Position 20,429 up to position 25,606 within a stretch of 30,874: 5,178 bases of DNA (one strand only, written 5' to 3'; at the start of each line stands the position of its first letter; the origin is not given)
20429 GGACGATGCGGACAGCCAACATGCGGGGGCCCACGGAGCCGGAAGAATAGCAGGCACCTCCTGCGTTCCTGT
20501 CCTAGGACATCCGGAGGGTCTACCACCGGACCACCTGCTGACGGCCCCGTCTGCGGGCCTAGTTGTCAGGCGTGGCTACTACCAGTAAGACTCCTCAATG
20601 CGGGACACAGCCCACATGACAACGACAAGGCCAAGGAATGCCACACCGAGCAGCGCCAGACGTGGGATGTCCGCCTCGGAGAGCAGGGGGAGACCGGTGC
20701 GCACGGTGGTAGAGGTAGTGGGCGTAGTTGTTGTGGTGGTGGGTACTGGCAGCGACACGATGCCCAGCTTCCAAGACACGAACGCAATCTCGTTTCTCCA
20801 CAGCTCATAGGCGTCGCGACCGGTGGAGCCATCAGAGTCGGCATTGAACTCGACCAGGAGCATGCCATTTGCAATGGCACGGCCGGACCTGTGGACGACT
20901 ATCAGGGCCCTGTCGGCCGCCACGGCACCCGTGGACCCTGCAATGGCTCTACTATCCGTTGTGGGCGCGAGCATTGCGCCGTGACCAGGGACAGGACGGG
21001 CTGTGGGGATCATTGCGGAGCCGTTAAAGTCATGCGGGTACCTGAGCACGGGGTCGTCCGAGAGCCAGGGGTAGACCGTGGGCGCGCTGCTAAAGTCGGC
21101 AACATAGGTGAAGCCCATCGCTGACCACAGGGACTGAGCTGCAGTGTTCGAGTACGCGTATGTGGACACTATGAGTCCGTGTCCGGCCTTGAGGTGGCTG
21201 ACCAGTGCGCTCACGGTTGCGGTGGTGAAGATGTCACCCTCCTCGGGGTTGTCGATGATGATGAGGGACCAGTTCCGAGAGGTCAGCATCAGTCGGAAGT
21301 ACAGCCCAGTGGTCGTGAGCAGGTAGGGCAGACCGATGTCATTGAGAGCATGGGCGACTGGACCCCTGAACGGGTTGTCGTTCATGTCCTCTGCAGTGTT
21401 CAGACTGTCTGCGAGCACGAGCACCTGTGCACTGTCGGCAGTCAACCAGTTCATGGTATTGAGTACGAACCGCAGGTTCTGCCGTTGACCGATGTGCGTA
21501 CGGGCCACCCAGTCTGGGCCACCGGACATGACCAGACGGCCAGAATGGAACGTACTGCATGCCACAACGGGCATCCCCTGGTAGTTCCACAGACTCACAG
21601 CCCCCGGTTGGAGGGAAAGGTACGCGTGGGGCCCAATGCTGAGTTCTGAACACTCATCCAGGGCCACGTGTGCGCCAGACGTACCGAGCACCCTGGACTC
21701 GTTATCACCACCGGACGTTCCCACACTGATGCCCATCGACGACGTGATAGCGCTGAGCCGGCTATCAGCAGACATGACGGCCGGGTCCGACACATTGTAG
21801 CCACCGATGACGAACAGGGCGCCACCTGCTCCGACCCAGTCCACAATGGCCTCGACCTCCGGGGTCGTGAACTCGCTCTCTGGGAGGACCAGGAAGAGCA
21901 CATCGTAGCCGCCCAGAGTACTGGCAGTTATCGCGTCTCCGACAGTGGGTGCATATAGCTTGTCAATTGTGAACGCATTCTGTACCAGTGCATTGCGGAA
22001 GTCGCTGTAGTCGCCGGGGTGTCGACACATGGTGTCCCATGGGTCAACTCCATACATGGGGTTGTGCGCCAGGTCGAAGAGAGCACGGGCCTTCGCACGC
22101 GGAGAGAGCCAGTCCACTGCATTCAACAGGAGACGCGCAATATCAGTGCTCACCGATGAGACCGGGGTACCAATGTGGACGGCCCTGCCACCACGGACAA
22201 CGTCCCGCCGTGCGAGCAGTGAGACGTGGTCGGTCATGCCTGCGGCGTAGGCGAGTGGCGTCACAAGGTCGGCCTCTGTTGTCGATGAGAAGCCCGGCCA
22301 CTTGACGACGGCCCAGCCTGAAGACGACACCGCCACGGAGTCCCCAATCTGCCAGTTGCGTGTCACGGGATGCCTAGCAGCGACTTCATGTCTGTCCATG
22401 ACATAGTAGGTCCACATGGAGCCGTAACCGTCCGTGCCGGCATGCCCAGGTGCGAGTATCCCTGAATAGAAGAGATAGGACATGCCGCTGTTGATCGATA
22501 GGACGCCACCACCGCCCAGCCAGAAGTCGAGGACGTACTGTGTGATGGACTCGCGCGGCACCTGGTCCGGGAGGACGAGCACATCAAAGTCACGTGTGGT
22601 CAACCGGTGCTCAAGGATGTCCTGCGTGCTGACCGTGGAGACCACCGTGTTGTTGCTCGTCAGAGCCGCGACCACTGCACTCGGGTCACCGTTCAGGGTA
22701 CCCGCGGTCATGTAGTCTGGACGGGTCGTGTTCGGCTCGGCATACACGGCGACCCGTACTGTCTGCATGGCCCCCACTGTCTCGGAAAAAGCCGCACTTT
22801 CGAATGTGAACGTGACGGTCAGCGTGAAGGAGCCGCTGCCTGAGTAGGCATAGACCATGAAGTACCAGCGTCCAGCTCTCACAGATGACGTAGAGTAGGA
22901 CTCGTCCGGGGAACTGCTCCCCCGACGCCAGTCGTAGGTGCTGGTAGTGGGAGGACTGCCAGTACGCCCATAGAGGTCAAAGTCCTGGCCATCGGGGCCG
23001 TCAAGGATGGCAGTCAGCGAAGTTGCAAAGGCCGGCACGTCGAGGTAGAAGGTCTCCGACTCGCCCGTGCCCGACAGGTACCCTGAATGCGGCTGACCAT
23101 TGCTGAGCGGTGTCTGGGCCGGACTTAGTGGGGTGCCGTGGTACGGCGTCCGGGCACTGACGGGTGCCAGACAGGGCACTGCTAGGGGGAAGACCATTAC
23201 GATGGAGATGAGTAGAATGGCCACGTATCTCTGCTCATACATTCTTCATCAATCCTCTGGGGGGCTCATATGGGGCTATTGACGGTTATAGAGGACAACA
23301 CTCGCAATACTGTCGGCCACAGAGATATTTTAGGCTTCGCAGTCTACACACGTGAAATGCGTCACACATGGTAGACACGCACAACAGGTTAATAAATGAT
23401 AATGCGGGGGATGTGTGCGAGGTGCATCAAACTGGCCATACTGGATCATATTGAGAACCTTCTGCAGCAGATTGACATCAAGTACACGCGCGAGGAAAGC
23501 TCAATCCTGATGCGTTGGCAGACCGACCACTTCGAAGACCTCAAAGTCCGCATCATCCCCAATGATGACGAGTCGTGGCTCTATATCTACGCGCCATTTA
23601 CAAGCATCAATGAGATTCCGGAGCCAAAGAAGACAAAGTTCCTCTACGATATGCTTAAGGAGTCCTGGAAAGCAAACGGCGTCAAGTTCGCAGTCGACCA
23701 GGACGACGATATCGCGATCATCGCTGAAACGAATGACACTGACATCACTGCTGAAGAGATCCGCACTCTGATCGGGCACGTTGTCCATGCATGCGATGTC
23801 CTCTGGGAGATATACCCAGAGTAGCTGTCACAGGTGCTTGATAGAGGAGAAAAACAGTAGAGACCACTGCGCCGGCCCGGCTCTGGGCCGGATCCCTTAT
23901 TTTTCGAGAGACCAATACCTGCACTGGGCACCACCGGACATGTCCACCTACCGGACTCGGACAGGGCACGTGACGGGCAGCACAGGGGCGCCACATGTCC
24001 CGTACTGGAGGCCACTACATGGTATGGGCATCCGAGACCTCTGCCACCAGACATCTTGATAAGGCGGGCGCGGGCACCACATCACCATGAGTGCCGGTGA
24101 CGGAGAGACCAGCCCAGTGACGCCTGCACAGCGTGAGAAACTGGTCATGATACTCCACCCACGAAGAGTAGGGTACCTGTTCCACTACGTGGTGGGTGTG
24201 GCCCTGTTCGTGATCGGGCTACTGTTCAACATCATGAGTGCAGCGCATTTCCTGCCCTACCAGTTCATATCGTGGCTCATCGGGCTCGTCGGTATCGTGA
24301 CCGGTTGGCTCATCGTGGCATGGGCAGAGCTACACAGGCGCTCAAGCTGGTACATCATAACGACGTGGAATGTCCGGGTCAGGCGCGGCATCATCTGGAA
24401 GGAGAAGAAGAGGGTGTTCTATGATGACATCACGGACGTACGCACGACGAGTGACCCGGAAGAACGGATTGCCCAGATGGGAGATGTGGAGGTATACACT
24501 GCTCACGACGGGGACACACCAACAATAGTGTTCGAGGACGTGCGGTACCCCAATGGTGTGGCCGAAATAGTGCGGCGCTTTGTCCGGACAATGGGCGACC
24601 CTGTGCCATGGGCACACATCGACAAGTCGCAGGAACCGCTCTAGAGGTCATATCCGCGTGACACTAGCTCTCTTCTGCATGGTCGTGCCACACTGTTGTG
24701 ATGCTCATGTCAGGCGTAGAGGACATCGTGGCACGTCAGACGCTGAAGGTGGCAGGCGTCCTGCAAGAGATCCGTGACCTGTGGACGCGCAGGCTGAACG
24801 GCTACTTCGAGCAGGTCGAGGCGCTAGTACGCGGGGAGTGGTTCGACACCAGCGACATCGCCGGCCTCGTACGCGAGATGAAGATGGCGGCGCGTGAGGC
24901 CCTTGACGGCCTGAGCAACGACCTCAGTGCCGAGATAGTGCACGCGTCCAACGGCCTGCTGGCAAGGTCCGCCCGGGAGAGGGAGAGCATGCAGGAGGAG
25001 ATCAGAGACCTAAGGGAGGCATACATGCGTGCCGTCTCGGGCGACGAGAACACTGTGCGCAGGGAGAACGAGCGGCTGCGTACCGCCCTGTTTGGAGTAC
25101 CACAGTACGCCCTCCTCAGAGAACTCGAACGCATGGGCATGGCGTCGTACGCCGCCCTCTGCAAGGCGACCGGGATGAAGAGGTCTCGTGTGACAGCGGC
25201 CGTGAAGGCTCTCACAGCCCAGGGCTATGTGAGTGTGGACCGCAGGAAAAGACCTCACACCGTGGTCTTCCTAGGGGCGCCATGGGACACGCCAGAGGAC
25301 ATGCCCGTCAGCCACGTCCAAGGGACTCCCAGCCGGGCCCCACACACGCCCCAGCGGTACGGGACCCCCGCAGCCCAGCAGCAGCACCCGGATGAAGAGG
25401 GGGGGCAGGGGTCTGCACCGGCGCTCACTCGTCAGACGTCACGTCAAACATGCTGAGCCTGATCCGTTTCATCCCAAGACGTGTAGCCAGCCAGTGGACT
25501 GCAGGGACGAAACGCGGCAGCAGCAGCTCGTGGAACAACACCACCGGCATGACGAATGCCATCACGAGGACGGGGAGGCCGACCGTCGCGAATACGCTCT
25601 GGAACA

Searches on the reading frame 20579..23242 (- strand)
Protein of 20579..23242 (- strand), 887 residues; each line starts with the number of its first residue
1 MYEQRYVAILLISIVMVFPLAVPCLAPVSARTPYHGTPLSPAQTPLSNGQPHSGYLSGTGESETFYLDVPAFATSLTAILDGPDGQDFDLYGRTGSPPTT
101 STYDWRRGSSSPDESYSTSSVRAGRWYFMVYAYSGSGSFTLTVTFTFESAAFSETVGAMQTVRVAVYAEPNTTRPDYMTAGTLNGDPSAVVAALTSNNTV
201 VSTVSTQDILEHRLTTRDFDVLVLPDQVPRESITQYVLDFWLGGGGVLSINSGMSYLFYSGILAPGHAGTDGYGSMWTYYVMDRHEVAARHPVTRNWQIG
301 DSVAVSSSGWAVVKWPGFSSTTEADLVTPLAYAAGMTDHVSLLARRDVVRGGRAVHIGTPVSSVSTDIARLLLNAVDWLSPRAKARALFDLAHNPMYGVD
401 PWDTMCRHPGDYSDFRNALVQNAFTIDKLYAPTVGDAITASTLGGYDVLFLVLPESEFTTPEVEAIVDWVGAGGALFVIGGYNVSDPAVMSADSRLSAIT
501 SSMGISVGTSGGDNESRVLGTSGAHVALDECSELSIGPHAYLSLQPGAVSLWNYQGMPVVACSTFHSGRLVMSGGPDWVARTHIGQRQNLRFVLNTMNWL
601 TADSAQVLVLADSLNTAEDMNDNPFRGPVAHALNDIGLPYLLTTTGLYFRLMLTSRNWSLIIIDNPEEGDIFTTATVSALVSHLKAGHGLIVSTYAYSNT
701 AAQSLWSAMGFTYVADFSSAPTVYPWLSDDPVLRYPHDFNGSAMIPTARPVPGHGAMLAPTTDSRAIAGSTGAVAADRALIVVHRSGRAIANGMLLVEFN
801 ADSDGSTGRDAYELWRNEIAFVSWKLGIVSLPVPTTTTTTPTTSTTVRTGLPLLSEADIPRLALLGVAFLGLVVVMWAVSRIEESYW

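Call 15: search_protein_families(library=pfam, proteins=[window:20579-23242:-], max_evalue=0.001)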
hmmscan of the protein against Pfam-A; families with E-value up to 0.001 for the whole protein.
window:20579-23242:- (887 aa): 3 families
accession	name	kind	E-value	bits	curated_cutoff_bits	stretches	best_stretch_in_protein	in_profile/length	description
PF14258.12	DUF4350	-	3.3e-09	37.7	30.4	1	442-595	34-179/181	Domain of unknown function (DUF4350)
PF04151.21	PPC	-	2.2e-08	35.3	25.9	1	62-132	2-70/70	Bacterial pre-peptidase C-terminal domain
PF06283.17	ThuA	-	0.00046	21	33.4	0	663-711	55-104/209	Trehalose utilisation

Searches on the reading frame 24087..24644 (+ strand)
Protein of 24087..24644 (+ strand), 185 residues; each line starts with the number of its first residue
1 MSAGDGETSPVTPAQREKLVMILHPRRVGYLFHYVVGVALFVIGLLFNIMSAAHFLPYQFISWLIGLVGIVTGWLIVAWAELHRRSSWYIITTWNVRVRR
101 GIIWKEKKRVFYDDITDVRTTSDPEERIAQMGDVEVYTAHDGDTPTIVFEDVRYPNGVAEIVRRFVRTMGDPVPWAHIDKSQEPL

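Call 15: search_protein_families(library=pfam, proteins=[window:24087-24644:+], max_evalue=0.001)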
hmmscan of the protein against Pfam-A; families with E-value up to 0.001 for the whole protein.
window:24087-24644:+ (185 aa): 1 family
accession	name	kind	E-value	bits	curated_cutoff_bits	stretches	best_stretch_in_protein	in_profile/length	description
PF03703.20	bPH_2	-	1.5e-11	44.8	22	1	85-156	2-72/78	Bacterial PH domain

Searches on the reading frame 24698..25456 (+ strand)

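Call 15: search_protein_families(library=pfam, proteins=[window:24698-25456:+], max_evalue=0.001)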
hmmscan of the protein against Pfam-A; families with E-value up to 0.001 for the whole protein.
window:24698-25456:+ (252 aa): 3 families
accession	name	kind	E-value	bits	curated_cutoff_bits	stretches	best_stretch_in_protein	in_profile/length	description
PF12802.13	MarR_2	-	2.4e-08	34.4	27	1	134-180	5-52/61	MarR family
PF13412.12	HTH_24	-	0.00021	21.3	21.9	1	138-178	7-47/48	Winged helix-turn-helix DNA-binding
PF01047.28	MarR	-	0.00022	21.5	24.6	1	135-182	4-51/59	MarR family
